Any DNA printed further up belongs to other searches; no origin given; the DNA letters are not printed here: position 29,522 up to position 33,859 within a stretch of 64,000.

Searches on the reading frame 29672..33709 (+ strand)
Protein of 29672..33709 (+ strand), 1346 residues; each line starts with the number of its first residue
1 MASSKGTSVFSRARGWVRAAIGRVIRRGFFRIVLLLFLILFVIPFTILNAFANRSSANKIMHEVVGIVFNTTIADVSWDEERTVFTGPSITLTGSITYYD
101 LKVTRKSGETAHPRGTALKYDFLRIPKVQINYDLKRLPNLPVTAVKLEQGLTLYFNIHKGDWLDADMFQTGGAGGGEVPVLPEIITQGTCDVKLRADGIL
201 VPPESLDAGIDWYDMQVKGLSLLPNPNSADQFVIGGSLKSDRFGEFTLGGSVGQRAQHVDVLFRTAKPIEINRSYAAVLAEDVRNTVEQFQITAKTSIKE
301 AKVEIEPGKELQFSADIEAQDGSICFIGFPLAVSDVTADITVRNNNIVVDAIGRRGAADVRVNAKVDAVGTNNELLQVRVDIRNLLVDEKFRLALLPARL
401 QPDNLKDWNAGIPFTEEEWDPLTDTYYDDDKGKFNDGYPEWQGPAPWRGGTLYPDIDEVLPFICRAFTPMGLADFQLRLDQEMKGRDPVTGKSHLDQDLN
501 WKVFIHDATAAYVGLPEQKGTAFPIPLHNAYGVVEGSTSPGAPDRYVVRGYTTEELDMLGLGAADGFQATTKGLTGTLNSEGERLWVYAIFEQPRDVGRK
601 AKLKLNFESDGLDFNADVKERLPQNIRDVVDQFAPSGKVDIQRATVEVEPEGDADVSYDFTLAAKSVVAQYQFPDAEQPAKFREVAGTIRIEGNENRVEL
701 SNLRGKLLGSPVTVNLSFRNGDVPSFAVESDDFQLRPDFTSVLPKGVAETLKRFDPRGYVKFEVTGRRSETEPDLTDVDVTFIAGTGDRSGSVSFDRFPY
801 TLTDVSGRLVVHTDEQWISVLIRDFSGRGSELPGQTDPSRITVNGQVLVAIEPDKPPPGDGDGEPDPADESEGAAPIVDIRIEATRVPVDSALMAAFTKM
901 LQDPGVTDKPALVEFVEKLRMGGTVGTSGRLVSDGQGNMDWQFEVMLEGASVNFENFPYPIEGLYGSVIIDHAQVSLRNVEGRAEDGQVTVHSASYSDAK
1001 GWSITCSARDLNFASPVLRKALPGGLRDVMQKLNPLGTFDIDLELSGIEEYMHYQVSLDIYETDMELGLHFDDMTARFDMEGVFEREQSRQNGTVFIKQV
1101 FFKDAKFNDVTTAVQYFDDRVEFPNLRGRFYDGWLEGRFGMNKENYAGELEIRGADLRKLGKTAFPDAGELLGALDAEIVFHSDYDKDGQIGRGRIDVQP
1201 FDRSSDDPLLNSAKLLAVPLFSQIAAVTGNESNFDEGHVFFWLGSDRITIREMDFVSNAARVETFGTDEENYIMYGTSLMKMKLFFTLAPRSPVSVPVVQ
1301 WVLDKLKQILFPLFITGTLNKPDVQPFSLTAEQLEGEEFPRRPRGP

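Call 32: search_protein_families(library=pfam, proteins=[window:29672-33709:+], max_evalue=1)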
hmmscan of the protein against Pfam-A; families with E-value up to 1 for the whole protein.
window:29672-33709:+ (1346 aa): 1 family
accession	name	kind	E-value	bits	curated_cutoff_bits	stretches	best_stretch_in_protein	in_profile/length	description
PF21976.1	SMIM43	-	0.29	11.6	27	0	29-57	14-42/63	Small integral membrane protein 43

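Call 51: search_protein_families(library=ncbifam, proteins=[window:29672-33709:+], max_evalue=1)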
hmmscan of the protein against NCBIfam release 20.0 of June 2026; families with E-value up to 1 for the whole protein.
window:29672-33709:+ (1346 aa): 0 families
